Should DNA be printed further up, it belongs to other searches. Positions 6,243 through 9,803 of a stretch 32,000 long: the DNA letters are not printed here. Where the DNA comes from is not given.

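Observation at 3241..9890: Four-gene minus-strand module around a 1086-aa SLT-headed protein with no secretion signal: candidate undescribed cell-wall-breaching/effector system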

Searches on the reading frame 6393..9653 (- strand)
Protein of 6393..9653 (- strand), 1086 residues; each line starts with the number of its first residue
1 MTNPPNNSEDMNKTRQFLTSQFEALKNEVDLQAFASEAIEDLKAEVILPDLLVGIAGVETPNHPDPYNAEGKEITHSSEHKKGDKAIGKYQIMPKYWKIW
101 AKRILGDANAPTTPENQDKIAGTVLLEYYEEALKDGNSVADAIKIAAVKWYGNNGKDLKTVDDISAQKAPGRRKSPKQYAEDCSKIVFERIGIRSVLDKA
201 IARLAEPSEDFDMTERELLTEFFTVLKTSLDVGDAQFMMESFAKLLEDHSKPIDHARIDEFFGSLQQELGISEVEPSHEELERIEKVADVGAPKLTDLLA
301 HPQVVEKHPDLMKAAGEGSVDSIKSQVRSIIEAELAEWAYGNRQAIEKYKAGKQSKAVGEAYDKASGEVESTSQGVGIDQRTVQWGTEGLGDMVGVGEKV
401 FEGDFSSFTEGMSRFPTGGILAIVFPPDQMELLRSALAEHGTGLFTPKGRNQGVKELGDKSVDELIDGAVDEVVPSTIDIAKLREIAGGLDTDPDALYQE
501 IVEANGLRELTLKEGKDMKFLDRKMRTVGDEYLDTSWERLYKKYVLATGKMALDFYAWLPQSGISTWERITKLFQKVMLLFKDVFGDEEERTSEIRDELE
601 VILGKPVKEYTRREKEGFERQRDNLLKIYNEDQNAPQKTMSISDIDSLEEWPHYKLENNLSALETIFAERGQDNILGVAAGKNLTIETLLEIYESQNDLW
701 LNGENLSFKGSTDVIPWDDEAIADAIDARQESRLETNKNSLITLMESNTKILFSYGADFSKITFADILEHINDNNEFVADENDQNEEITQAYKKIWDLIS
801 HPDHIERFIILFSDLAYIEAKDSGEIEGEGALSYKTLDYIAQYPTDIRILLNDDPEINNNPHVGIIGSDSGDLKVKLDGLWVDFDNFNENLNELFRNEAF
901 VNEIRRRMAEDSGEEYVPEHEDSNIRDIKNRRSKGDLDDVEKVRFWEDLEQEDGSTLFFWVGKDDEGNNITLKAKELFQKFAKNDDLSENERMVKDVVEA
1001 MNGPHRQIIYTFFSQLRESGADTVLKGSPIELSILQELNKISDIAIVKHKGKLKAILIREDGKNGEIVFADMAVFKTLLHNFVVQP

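Call 5: search_protein_families(library=pfam, proteins=[window:6393-9653:-], max_evalue=1)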
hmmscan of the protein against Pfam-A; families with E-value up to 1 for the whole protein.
window:6393-9653:- (1086 aa): 0 families

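Call 6: search_protein_families(library=phrogs, proteins=[window:6393-9653:-], max_evalue=1)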
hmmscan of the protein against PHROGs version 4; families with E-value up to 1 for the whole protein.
window:6393-9653:- (1086 aa): 2 families
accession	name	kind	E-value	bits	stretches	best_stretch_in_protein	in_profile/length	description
phrog_6126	-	head and packaging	0.0015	18.2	1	80-123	315-360/667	virion structural protein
phrog_90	-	lysis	0.0027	16.5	1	72-150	703-779/1168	endolysin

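Call 7: search_protein_families(library=ncbifam, proteins=[window:6393-9653:-], max_evalue=1)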
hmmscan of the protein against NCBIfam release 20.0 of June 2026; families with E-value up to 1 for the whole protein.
window:6393-9653:- (1086 aa): 0 families

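Call 10: find_homologous_proteins(query=window:6393-9653:-)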
Query window:6393-9653:- (1086 aa): 1 proteins with E <= 0.001 among 8000 candidates.
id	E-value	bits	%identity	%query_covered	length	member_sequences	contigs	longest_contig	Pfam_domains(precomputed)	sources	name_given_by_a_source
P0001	0.0e+0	2436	100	100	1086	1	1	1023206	-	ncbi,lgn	-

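Call 11: search_solved_structures(query=window:6393-9653:-, max_evalue=10, show_alignments=2)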
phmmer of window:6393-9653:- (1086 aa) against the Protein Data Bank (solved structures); distinct sequences matched with E-value up to 10: 1.
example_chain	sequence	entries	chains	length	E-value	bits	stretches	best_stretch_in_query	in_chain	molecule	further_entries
11mn_A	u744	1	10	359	0.81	10.4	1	71-123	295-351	66 kDa protein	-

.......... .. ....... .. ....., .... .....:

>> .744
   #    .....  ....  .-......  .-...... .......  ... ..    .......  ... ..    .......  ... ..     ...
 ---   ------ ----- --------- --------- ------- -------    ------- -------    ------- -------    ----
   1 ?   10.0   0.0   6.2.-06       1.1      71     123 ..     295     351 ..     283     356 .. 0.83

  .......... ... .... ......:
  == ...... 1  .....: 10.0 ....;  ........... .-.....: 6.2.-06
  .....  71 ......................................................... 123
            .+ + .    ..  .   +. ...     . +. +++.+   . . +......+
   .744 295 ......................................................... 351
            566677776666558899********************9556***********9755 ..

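Call 14: find_encoding_contigs(protein=P0001, flank=10000, max_places=5)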
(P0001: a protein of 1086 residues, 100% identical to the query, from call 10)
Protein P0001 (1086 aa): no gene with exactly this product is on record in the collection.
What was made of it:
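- Tried and rejected: Exact-sequence contig look-up for the 1086-aa protein found nothing on record (call 14).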

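Call 24: search_protein_families(library=padloc, proteins=[window:6393-9653:-], max_evalue=1)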
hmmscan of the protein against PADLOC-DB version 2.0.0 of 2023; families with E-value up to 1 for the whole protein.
window:6393-9653:- (1086 aa): 0 families

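Call 25: search_dna_similar(query=window:6393-9653:-, collection=phages, mode=protein, max_evalue=1)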
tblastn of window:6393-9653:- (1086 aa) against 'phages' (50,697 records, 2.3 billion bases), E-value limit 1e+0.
No match.
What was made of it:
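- On Phage internal-virion / ejection protein (T7 gp16 type) or tape-measure protein: PHROG hits are only weak and only to residues 72-150 (call 6). tblastn against phage genomes finds nothing (call 25).
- tblastn of the full protein against 50,697 phage genomes gives no match (call 25).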

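Call 34: search_protein_representatives(protein=window:6393-9653:-)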
Query: 1086 residues. Proteins with E-value up to 0.001 (for the whole library): 155; up to 1e-10: 11; up to 1e-30: 1. The best 150 are listed.
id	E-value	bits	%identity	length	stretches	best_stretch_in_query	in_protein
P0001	0.0e+00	2435.8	100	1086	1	1-1086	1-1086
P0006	3.3e-28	114.4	31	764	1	385-897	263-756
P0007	1.3e-22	95.9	46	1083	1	44-192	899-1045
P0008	1.2e-15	72.8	41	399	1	57-185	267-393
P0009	1.0e-13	66.4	44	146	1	75-183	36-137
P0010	3.2e-13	64.8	39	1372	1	40-184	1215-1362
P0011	4.5e-13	64.3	46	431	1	82-183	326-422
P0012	8.3e-12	60.1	36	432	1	65-179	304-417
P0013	1.1e-11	59.7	43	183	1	64-155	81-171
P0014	3.0e-11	58.3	42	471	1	67-182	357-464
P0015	3.2e-11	58.2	40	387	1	64-153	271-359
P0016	2.6e-10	55.2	35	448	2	66-181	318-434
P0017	5.4e-10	54.1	39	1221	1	49-181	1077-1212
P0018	8.9e-10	53.4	44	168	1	30-122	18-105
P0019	6.8e-09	50.5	37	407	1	61-181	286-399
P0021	3.4e-08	48.1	59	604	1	54-122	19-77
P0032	5.3e-06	40.9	28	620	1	515-895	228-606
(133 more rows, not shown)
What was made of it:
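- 9084..9524 (-): Lytic-transglycosylase/lysozyme-like head, residues 44-190. The putative catalytic Glu59 is encoded at 9477-9479. About 150 homologous domains in the full HMMER search (call 34).
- That same search missed a 31%-identical orthologue of the 1086-aa protein (calls 10, 34).
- Tried and rejected: The search missed real homologues that full HMMER later found (call 34), so the singleton result for the 909-aa protein is weaker than it looks.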

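Call 35: search_protein_families(library=pfam, proteins=[P0006, P0007, P0008, P0009, P0010, P0011, P0012, P0014, P0021, P0032], max_evalue=0.01)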
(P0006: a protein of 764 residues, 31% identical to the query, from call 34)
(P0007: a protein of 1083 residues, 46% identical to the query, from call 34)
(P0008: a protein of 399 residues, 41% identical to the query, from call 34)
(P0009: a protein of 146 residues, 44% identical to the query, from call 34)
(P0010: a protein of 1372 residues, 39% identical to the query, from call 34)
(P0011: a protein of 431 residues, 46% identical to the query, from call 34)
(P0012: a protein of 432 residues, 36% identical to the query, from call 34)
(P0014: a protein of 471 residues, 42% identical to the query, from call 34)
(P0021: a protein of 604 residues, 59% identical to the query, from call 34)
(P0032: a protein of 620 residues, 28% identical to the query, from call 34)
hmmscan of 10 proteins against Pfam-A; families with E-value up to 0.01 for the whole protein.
P0006 (764 aa): 0 families

P0007 (1083 aa): 0 families

P0008 (399 aa): 0 families

P0009 (146 aa): 1 family
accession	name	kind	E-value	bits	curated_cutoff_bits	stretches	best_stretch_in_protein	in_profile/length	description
PF06737.19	Transglycosylas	-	0.0087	17.1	27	0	86-122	20-56/77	Transglycosylase-like domain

P0010 (1372 aa): 0 families

P0011 (431 aa): 0 families

P0012 (432 aa): 0 families

P0014 (471 aa): 0 families

P0021 (604 aa): 0 families

P0032 (620 aa): 0 families
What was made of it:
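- Closest known: SLT / lysozyme-like lytic transglycosylases. Different: It belongs to a distinct subfamily with G[KR]YQIMP, NQD and WYG motifs that no Pfam model covers directly (calls 5, 35).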

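Call 53: find_encoding_contigs(protein=P0007, flank=10000, max_places=2)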
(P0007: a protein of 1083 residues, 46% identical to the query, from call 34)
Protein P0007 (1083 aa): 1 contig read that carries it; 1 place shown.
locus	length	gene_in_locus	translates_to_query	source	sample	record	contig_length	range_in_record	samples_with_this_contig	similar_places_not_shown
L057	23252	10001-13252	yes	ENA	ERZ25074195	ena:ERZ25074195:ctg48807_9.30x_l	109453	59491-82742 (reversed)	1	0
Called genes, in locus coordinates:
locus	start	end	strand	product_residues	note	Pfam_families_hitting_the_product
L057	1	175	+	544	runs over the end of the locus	-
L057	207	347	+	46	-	-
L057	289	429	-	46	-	-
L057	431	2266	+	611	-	-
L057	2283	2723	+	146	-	-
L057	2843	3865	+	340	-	-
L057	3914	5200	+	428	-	-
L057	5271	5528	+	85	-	-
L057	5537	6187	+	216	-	-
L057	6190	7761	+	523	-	-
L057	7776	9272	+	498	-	PF05593:RHS_repeat (faint)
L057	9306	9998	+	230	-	-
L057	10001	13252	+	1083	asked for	-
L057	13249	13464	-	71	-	-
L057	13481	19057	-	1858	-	PF18857:LPD38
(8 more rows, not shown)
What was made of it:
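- The closest domain relative, P0007, lies on a 109-kb contig of unannotated ORFs with an LPD38 polyvalent protein (call 53).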

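Call 54: find_encoding_contigs(protein=P0011, flank=8000, max_places=2)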
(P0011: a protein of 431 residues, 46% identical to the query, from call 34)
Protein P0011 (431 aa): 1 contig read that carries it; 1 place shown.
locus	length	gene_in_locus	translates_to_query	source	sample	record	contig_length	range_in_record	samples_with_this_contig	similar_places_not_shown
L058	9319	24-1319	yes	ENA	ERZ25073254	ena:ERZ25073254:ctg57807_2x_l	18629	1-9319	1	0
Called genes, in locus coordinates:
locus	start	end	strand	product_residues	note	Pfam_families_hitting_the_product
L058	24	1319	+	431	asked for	-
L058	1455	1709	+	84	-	PF00216:Bac_DNA_binding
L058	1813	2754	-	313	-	-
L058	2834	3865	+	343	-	PF02912:Phe_tRNA-synt_N, PF01409:tRNA-synt_2d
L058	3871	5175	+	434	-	PF03979:Sigma70_r1_1, PF00140:Sigma70_r1_2, PF04542:Sigma70_r2, PF04539:Sigma70_r3, PF04545:Sigma70_r4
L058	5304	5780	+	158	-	PF03449:GreA_GreB_N, PF01272:GreA_GreB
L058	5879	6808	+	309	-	PF01259:SAICAR_synt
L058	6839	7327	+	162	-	-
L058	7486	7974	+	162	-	PF07963:N_methyl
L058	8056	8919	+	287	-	PF13727:CoA_binding_3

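Call 55: find_encoding_contigs(protein=P0006, flank=8000, max_places=2)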
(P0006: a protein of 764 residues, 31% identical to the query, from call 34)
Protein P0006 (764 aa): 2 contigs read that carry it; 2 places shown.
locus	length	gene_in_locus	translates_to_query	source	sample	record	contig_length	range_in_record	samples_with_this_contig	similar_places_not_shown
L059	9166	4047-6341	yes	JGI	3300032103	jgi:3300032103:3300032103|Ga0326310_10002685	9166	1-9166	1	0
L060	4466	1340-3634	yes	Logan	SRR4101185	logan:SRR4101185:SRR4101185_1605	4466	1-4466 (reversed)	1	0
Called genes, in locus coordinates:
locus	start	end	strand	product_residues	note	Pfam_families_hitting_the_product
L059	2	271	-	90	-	?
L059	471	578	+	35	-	-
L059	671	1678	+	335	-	-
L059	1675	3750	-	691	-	PF22745:Nlig-Ia, PF01653:DNA_ligase_aden, PF03120:OB_DNA_ligase, PF12826:HHH_2 (faint), PF00533:BRCT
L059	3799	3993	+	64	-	-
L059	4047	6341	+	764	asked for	-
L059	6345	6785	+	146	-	-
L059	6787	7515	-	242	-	PF03808:Glyco_tran_WecG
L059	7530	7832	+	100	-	PF12647:RNHCP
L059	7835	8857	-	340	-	PF00877:NLPC_P60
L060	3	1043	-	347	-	?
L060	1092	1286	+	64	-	-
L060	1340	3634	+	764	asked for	-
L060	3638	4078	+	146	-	-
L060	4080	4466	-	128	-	?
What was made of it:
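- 6963..8501 (-): Conserved core of the big family, residues 385-897. P0006 lies in the arrangement ligA | 64 aa - 764 aa - 146 aa | tagA (call 55).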

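Call 69: search_solved_structures(query=A2, max_evalue=10, show_alignments=1)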
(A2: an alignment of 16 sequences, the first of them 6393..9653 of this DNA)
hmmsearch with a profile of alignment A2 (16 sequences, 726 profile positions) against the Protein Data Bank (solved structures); distinct sequences matched with E-value up to 10: 7.
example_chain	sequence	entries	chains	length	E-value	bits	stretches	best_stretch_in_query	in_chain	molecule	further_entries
4o4a_A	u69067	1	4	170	0.0049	19.1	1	644-705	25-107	Lipoprotein, putative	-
6epg_B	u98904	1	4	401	0.051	15.7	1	111-268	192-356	Zeta_1 toxin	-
6eph_B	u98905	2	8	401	0.078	15.1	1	111-268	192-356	Zeta_1 toxin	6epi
1yv0_I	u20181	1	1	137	0.12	14.5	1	105-199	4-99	Troponin I, fast skeletal muscle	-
6h9l_A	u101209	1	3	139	0.21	13.7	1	21-80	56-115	Uncharacterized protein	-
2w49_2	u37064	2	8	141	0.31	13.1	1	110-199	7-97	TROPONIN I, FAST SKELETAL MUSCLE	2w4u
2zdi_A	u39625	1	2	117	5.4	9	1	12-100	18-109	Prefoldin subunit beta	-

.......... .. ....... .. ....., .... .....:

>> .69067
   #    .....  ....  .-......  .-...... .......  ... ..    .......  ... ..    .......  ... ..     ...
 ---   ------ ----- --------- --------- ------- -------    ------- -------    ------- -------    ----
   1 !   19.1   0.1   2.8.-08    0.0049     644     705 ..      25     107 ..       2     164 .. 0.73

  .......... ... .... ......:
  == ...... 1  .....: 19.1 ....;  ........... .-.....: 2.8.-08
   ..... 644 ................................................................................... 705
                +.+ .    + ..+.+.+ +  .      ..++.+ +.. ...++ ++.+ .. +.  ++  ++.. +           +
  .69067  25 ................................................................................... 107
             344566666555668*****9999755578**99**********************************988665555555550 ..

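Call 83: predict_structure(alignment_id=A5)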
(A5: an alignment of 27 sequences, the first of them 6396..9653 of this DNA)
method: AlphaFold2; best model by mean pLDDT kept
length: 1086 residues; sequences in the alignment: 27
mean_pLDDT: 65.6   pTM: 0.36
mean pLDDT of the five models: 65.6, 61.2, 60.5, 60.0, 59.3
residues with pLDDT >= 90: 228; 70-90: 243; 50-70: 311; < 50: 304
segments of 3 or more residues with pLDDT < 50: 1-5, 207-213, 249-253, 271-292, 362-410, 506-514, 603-610, 748-760, 810-832, 834-836, 839-872, 875-878, 919-965, 1004-1011, 1014-1026, 1062-1065, 1074-1086
pLDDT, mean of each block of 10 residues (from residue 1): 53 66 53 55 81 97 96 82 93 97 98 98 97 94 97 96 95 94 95 56 48 54 56 59 55 55 61 36 28 67 74 82 90 84 72 55 41 25 26 28 42 56 80 81 78 71 88 83 73 54 46 63 92 89 89 90 75 70 61 60 45 76 87 70 84 78 94 95 94 95 95 96 93 80 58 45 58 55 55 59 53 40 38 49 42 41 30 48 61 70 73 62 31 29 29 33 46 52 56 60 46 48 46 58 59 61 51 47 32
secondary structure, 60 per line:
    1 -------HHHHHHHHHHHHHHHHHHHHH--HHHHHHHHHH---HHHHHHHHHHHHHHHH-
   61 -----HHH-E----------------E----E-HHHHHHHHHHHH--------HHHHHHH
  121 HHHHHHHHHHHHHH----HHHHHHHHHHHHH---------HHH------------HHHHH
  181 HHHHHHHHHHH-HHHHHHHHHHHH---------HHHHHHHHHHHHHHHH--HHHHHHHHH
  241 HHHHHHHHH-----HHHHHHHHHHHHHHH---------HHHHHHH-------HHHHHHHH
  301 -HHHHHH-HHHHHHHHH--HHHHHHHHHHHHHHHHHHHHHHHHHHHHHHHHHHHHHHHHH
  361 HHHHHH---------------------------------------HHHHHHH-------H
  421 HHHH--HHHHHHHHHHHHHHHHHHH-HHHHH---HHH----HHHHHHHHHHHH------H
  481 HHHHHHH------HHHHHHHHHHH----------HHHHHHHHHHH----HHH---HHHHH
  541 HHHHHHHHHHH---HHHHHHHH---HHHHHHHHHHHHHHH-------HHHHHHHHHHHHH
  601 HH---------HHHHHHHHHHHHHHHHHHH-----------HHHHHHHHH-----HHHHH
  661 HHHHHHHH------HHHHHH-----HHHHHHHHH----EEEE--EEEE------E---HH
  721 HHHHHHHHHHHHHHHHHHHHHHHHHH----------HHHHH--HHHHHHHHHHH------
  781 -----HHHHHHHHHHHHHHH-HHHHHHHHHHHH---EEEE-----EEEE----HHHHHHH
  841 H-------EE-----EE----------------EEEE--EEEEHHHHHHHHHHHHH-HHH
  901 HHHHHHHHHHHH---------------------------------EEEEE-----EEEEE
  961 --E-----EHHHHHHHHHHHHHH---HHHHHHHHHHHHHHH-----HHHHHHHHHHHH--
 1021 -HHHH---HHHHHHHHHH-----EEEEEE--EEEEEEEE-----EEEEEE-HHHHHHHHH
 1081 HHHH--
elements in order (helices of 4 or more, strands of 3 or more residues): H8-28 H31-40 H44-59 H94-105 H114-134 H139-151 H176-191 H193-204 H214-229 H232-249 H255-269 H279-285 H293-300 H302-307 H309-317 H320-366 H406-412 H420-424 H427-445 H447-451 H462-473 H480-487 H494-504 H515-525 H536-551 H555-562 H566-580 H588-602 H612-630 H642-650 H656-668 H675-680 H686-694 E699-702 E705-708 H719-746 H757-761 H764-774 H786-800 H802-813 E817-820 E826-829 H834-841 E874-877 E880-883 H884-896 H898-912 E946-950 E956-960 H970-983 H987-1001 H1007-1018 H1022-1025 H1029-1038 E1044-1049 E1052-1059 E1065-1070 H1072-1084
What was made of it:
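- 6393..9653 (-): 1086-aa acidic protein (net charge -79): the 'big' gene of the trio with a lineage-specific head and tail. AF2 full-length model: pLDDT 65.6, mostly helical (call 83).
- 6396..6962 (-): Lineage-specific C-terminal tail of the 1086-aa protein, residues 898-1086. Low-confidence model (call 83).
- Tried and rejected: The full-length model therefore used a shallow alignment for the body and is only partly confident (call 83).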
